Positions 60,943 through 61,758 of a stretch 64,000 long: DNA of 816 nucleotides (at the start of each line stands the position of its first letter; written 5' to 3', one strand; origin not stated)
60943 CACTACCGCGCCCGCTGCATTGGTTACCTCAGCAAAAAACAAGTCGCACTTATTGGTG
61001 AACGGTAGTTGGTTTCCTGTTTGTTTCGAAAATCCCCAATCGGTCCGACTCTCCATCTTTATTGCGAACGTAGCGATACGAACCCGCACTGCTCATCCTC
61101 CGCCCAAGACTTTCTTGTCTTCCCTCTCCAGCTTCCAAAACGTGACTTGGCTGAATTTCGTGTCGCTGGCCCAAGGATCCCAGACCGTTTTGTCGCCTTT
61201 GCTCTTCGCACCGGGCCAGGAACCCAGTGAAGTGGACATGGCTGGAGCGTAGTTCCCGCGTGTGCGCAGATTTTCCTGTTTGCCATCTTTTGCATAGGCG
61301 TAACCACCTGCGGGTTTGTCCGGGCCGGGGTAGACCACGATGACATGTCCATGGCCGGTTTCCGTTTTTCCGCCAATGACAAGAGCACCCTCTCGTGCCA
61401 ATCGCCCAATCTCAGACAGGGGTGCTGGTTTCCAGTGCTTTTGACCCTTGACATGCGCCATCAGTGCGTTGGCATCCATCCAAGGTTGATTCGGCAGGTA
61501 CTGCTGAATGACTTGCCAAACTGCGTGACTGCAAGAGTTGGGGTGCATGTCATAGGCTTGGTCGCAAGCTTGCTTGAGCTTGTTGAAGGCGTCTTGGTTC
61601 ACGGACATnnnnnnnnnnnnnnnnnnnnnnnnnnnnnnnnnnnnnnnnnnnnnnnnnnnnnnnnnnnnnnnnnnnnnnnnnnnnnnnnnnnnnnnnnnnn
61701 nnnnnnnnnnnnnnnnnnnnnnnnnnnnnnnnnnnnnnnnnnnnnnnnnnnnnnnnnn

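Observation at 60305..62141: Tandem pair of Tae4/CHAP-like papain-fold amidases flanked by signal-peptide proteins: candidate effector-immunity island next to folD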

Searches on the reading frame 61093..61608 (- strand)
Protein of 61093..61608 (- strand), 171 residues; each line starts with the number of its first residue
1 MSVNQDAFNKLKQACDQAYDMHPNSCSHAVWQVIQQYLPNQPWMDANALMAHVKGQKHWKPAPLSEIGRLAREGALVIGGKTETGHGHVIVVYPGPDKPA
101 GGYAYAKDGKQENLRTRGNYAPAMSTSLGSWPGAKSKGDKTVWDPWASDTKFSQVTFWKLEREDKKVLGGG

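Call 3: search_protein_families(library=pfam, proteins=[window:61093-61608:-], max_evalue=1)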
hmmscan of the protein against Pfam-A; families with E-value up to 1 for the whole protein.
window:61093-61608:- (171 aa): 1 family
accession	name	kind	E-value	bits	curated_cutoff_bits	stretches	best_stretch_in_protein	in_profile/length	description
PF21365.3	Glyco_hydro_31_3rd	-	0.076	13.9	24.4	1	35-76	45-86/87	Glycosyl hydrolase family 31 C-terminal domain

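Call 4: search_protein_families(library=ncbifam, proteins=[window:61093-61608:-], max_evalue=1)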
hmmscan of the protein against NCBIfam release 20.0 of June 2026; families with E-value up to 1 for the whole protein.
window:61093-61608:- (171 aa): 0 families

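Call 6: search_solved_structures(query=window:61093-61608:-, max_evalue=10, show_alignments=2)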
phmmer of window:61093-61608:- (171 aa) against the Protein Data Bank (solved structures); distinct sequences matched with E-value up to 10: 9.
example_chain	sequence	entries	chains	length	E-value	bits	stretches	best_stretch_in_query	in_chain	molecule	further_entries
7tvh_A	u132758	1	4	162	0.0013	21.5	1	3-96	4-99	Peptidoglycan amidase Tse1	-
4eob_A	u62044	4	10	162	0.0015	21.3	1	3-96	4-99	type VI amidase effector Tse1 | Putative uncharacterized protein | toxic effector Tse1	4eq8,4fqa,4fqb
4fgd_A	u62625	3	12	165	0.0015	21.3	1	3-96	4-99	Tse1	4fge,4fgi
3vpi_A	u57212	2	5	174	0.0018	21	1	3-96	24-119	type VI secretion exported 1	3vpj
4f0v_A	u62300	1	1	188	0.0021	20.8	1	3-96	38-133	Putative uncharacterized protein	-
4eqa_A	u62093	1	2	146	0.0025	20.5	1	9-96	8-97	Putative uncharacterized protein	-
4f4m_A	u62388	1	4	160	0.015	18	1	4-96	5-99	papain peptidoglycan amidase effector Tse1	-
4f0w_A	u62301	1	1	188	0.022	17.5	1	4-96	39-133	Putative uncharacterized protein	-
8syi_G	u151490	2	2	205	1.5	11.5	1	30-103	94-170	Transcription termination/antitermination protein NusG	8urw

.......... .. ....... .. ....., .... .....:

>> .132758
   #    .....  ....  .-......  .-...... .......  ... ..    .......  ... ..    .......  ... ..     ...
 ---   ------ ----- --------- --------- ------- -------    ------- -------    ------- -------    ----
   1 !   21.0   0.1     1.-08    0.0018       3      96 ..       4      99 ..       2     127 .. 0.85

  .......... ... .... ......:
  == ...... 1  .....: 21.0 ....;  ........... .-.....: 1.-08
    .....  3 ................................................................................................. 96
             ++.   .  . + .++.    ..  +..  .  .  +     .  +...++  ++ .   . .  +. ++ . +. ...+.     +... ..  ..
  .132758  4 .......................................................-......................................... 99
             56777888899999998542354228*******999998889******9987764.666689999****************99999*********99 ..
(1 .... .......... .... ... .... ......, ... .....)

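Call 11: find_homologous_proteins(query=window:61093-61608:-, max_evalue=0.001)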
Query window:61093-61608:- (171 aa): 265 proteins with E <= 0.001 among 288 candidates; the best 120 are listed.
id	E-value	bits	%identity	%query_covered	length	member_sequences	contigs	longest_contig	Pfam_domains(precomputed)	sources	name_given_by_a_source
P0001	2.8e-106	371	98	94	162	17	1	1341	-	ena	-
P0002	1.7e-87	310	83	94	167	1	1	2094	-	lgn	-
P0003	6.3e-85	301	78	94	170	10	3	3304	-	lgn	-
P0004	4.0e-78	279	70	95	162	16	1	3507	-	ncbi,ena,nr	ncbi:MAG: hypothetical protein KKE41_04015 [Gammaproteobacteria bacterium]|nr:hypothetical protein [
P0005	1.6e-77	277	74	89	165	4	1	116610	-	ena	-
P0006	3.3e-77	276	71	94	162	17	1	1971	-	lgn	-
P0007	4.2e-77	276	71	94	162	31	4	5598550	-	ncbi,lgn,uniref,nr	ncbi:hypothetical protein [Paracidovorax avenae]|uniref:hypothetical protein n=1 Tax=Paracidovorax a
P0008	6.1e-77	275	71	94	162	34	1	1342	-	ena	-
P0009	3.0e-76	273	72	90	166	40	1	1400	-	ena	-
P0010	1.5e-74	267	70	94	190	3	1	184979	-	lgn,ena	-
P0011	2.6e-74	267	70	94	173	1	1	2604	-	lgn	-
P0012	1.9e-73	264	69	95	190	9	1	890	-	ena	-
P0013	4.0e-62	227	67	85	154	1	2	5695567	-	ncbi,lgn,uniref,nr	ncbi:hypothetical protein AVHY2522_18670 [Acidovorax sp. SUPP2522]|uniref:hypothetical protein n=1 T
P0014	9.2e-62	226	60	94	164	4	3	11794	-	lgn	-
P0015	1.0e-61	226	61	89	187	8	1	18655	-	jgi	jgi:hypothetical protein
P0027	7.4e-54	200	60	88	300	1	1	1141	PF13665.12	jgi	-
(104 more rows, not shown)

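Call 15: find_encoding_contigs(protein=window:61093-61608:-, flank=10000, max_places=4)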
Protein window:61093-61608:- (171 aa): no gene with exactly this product is on record in the collection.

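Call 16: find_encoding_contigs(protein=P0007, flank=10000, max_places=4)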
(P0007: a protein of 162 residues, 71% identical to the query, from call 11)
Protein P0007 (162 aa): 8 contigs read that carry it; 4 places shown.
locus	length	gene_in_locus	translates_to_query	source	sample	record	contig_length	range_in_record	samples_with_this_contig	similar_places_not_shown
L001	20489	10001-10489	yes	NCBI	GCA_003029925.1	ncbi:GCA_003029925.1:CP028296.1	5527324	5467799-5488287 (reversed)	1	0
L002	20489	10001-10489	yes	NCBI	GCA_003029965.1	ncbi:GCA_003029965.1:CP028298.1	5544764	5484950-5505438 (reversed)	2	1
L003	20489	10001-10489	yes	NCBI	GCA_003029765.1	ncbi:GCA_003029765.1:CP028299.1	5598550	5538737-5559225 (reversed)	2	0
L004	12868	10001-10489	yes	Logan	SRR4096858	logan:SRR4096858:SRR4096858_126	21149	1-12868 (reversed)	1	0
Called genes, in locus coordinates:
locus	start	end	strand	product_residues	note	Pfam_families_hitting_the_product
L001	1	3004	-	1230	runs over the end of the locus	PF01636:APH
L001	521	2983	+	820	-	PF19838:LptD_2 (faint), PF04453:LptD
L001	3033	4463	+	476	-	PF13624:SurA_N_3, PF09312:SurA_N, PF13623:SurA_N_2 (weak), PF13616:Rotamase_3, PF13145:Rotamase_2 (weak), PF00639:Rotamase, PF13616:Rotamase_3, PF00639:Rotamase, +1 more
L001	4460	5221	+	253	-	PF00398:RrnaAD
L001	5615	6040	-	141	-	PF01337:Barstar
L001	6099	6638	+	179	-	-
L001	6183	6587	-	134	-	PF00545:Ribonuclease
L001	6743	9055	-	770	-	PF12434:Malate_DH (weak), PF00390:malic, PF03949:Malic_M, PF01515:PTA_PTB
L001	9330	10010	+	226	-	-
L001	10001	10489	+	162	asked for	-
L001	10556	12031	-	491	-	PF07364:DUF1485, PF07171:MlrC_C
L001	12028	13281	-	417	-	PF01546:Peptidase_M20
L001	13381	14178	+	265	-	-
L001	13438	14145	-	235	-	PF13304:AAA_21 (faint), PF00005:ABC_tran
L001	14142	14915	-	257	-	PF00005:ABC_tran, PF12399:BCA_ABC_TP_C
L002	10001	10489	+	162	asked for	-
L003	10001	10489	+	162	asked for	-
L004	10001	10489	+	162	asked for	-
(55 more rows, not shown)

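Call 20: search_solved_structures(query=A1, max_evalue=1, show_alignments=1)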
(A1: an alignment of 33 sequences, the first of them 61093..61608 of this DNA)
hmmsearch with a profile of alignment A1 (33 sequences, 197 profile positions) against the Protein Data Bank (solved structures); distinct sequences matched with E-value up to 1: 16.
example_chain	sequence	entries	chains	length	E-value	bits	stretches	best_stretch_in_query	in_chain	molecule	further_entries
7tvh_A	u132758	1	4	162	2.8e-08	36.5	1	23-98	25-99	Peptidoglycan amidase Tse1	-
4eob_A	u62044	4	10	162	1.3e-07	34.4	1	23-98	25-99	type VI amidase effector Tse1 | Putative uncharacterized protein | toxic effector Tse1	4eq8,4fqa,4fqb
4fgd_A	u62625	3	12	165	1.3e-07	34.4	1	23-98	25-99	Tse1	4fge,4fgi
4eqa_A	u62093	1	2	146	1.3e-07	34.3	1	23-98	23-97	Putative uncharacterized protein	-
3vpi_A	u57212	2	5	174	2.1e-07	33.7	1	23-98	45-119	type VI secretion exported 1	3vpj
4f0v_A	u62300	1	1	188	2.6e-07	33.4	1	23-98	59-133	Putative uncharacterized protein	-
4f4m_A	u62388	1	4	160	3.2e-06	29.8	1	42-98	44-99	papain peptidoglycan amidase effector Tse1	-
4f0w_A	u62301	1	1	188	8.5e-06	28.4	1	41-98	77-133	Putative uncharacterized protein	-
1sd6_A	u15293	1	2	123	0.066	15.7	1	29-70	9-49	Methicillin resistance regulatory protein mecI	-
1okr_A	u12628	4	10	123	0.067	15.7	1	29-70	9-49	METHICILLIN RESISTANCE REGULATORY PROTEIN MECI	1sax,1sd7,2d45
1sqi_A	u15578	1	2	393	0.091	15.3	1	136-168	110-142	4-hydroxyphenylpyruvic acid dioxygenase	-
6ede_A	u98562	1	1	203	0.18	14.3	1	41-73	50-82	Probable RNA 2'-phosphotransferase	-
5ec3_A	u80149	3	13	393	0.4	13.2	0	136-169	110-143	4-hydroxyphenylpyruvate dioxygenase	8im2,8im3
3isq_A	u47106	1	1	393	0.46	13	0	136-169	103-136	4-hydroxyphenylpyruvate dioxygenase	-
5o60_V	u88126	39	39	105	0.64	12.5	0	76-101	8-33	50S ribosomal protein L24 | Large ribosomal subunit protein uL24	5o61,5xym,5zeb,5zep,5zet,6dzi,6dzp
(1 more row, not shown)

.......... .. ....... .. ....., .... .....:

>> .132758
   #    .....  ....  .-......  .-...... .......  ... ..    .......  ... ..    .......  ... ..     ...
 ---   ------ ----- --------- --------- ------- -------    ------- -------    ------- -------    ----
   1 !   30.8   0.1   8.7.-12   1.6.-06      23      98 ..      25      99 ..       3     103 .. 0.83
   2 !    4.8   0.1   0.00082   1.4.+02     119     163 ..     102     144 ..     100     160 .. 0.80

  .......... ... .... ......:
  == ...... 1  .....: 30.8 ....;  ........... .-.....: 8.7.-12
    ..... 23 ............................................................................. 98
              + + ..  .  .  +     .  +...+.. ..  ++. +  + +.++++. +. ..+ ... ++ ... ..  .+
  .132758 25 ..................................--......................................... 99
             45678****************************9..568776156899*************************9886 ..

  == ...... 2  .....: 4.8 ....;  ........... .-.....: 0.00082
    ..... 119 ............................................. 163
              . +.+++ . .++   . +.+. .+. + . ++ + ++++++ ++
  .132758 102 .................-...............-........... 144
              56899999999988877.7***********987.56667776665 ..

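Call 21: search_protein_families(library=pfam, alignment_id=A1, max_evalue=0.1)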
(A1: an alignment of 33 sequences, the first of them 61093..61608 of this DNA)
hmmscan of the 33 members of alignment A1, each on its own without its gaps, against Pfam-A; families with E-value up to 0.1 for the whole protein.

A. member 1, window:61093-61608:- (171 aa): 1 family
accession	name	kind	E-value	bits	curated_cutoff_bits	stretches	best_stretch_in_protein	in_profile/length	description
PF21365.3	Glyco_hydro_31_3rd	-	0.076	13.9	24.4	0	35-76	45-86/87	Glycosyl hydrolase family 31 C-terminal domain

B. families by the number of members that match (of 33 scanned): 8 families
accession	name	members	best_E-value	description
PF21365.3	Glyco_hydro_31_3rd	2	0.072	Glycosyl hydrolase family 31 C-terminal domain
PF13665.11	Tox-PAAR-like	1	1.4e-30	Toxin PAAR-like domain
PF08594.15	UPF0300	1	0.0037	Uncharacterised protein family (UPF0300)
PF01630.24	Glyco_hydro_56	1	0.0059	Hyaluronidase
PF05488.18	PAAR_motif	1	0.0084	PAAR motif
PF09126.16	NaeI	1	0.021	Restriction endonuclease NaeI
PF12671.13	Amidase_6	1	0.093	Putative amidase domain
PF07106.19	TBPIP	1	0.1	TBPIP/Hop2 winged helix domain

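Call 30: find_encoding_contigs(protein=P0005, flank=10000, max_places=1)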
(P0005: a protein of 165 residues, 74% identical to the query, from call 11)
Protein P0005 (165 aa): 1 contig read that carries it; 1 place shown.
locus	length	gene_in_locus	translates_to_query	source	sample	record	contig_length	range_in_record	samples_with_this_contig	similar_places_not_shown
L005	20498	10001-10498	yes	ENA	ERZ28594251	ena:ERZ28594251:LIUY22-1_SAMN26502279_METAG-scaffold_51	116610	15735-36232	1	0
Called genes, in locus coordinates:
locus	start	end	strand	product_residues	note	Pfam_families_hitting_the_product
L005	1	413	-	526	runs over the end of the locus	PF00496:SBP_bac_5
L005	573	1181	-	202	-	PF01810:LysE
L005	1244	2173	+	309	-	PF00126:HTH_1, PF03466:LysR_substrate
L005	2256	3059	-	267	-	PF08021:FAD_binding_9, PF04954:SIP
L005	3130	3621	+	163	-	PF01047:MarR, PF12802:MarR_2, PF09339:HTH_IclR (faint)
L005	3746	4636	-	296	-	-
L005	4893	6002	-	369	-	PF01168:Ala_racemase_N, PF00842:Ala_racemase_C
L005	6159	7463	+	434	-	PF07690:MFS_1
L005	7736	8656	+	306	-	PF00892:EamA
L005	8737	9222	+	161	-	PF00255:GSHPx, PF00578:AhpC-TSA (weak)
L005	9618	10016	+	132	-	-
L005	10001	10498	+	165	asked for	-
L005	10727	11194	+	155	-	PF00691:OmpA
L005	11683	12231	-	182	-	-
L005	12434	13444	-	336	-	-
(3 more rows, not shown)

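Call 31: find_encoding_contigs(protein=P0010, flank=10000, max_places=1)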
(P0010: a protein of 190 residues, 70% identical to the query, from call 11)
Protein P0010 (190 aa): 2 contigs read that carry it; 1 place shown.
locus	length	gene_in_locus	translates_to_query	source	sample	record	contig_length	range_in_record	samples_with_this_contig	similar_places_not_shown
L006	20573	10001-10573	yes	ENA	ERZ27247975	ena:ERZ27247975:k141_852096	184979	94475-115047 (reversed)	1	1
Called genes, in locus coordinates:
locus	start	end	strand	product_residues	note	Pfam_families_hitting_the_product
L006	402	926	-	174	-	-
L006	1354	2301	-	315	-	PF02633:Creatininase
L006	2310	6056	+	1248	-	PF05359:DUF748, PF05170:AsmA, PF00691:OmpA (faint)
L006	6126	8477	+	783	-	PF11412:DsbD_N, PF02683:DsbD_TM, PF13899:Thioredoxin_7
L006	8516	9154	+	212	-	PF00578:AhpC-TSA, PF08534:Redoxin, PF13098:Thioredoxin_2 (weak)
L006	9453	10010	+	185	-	-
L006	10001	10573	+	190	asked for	-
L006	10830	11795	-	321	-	PF03741:TerC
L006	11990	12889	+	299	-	PF00126:HTH_1, PF03466:LysR_substrate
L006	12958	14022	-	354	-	PF12902:Ferritin-like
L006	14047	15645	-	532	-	PF00890:FAD_binding_2 (faint), PF00732:GMC_oxred_N, PF05199:GMC_oxred_C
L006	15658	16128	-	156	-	-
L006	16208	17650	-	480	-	PF04185:Phosphoesterase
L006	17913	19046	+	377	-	PF01208:URO-D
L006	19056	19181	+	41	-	-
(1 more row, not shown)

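Call 43: find_related_loci(query=A1, collection=metagenome_contigs, flank=10000)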
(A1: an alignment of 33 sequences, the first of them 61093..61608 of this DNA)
Query A1 (171 aa) in metagenome_contigs; peptide patterns used: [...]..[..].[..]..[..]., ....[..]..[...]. (x = any residue, [..] = any of these).
116 stretches matched a pattern; 95 encode a relative of the query (tblastn E <= 1e-3); the best 80 are kept; 80 distinct loci.
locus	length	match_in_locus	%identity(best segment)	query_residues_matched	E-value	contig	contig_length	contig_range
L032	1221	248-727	71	3-162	1e-87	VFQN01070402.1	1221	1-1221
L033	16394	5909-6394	70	1-162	1e-80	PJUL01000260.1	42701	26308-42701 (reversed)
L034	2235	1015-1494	71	1-160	5e-83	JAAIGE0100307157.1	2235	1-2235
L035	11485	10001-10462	73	7-160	9e-80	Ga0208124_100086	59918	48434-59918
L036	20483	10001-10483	70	7-167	1e-79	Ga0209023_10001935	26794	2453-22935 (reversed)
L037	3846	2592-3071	68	1-160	2e-76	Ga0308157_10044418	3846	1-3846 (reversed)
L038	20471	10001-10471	72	5-161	3e-76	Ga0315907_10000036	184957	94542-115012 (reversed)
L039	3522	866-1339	57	9-166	2e-59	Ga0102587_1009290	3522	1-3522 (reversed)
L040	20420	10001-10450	61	11-160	4e-59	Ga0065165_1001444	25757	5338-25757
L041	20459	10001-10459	57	10-162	1e-58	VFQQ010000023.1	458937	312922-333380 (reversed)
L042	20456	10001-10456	57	10-161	8e-59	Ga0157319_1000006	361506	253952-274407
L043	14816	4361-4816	57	10-161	7e-59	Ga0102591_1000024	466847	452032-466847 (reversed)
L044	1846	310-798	54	4-166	6e-60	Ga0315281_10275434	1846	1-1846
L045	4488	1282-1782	50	1-167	2e-55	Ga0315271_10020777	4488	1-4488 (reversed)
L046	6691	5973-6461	55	4-164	1e-54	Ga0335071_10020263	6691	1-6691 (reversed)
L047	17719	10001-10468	56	5-159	7e-53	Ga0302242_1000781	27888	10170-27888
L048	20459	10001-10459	55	6-159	9e-52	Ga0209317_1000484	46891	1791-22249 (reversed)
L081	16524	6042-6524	45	11-162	5e-41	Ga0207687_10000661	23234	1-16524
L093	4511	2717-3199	45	1-158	1e-35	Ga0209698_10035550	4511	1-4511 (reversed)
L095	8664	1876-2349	47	4-158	2e-35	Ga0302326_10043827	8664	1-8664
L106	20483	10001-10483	45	1-158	2e-32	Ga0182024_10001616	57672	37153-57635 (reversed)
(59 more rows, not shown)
